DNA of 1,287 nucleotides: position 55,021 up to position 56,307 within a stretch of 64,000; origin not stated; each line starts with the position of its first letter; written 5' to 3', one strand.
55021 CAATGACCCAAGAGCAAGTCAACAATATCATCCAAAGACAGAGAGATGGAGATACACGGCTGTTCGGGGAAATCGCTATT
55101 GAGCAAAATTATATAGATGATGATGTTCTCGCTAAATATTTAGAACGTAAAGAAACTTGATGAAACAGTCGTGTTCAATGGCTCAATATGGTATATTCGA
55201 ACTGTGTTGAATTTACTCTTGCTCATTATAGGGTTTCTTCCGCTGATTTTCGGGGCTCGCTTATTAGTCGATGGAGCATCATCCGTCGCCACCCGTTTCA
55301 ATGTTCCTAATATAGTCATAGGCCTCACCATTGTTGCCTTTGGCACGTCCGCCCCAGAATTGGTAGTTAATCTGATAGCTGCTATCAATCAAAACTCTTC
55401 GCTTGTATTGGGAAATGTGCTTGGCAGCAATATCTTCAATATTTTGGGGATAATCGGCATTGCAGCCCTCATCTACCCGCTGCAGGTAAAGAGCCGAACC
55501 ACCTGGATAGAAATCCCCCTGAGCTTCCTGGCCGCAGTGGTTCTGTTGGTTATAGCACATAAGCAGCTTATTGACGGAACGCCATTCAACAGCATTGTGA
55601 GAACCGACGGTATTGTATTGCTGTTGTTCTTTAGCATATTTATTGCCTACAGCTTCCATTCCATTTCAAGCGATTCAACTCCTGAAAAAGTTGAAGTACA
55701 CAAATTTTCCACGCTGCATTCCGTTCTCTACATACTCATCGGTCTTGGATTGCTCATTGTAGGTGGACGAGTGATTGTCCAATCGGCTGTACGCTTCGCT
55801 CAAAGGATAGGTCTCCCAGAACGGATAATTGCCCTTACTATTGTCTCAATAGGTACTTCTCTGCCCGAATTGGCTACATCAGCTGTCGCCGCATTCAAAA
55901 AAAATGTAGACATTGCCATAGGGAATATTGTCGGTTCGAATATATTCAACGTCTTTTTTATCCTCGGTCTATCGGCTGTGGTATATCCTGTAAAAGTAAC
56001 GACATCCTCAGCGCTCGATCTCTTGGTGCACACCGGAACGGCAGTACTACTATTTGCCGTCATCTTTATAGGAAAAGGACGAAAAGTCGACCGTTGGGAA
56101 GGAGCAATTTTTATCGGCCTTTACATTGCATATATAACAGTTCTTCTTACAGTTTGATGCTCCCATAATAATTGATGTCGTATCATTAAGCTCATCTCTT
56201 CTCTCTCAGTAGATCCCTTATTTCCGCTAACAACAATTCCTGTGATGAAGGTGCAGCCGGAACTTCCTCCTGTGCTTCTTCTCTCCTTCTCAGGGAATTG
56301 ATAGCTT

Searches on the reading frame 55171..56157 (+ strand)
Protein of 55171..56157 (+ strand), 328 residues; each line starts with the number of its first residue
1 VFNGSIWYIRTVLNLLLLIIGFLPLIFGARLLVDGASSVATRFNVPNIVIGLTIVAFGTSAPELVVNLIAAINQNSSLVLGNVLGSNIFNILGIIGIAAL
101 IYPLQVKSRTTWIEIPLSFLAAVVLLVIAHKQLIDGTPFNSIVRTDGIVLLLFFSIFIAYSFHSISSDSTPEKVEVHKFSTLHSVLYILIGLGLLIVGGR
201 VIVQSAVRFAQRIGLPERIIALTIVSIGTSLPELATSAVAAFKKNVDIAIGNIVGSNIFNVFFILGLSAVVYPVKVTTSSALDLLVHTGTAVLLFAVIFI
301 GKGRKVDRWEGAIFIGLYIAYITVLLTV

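Call 40: search_protein_families(library=pfam, proteins=[window:55171-56157:+], max_evalue=0.00001)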
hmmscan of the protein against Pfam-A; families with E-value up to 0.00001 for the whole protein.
window:55171-56157:+ (328 aa): 1 family
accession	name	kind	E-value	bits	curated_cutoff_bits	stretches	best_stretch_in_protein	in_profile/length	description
PF01699.29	Na_Ca_ex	-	1e-65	220.8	24.9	2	183-326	1-150/151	Sodium/calcium exchanger protein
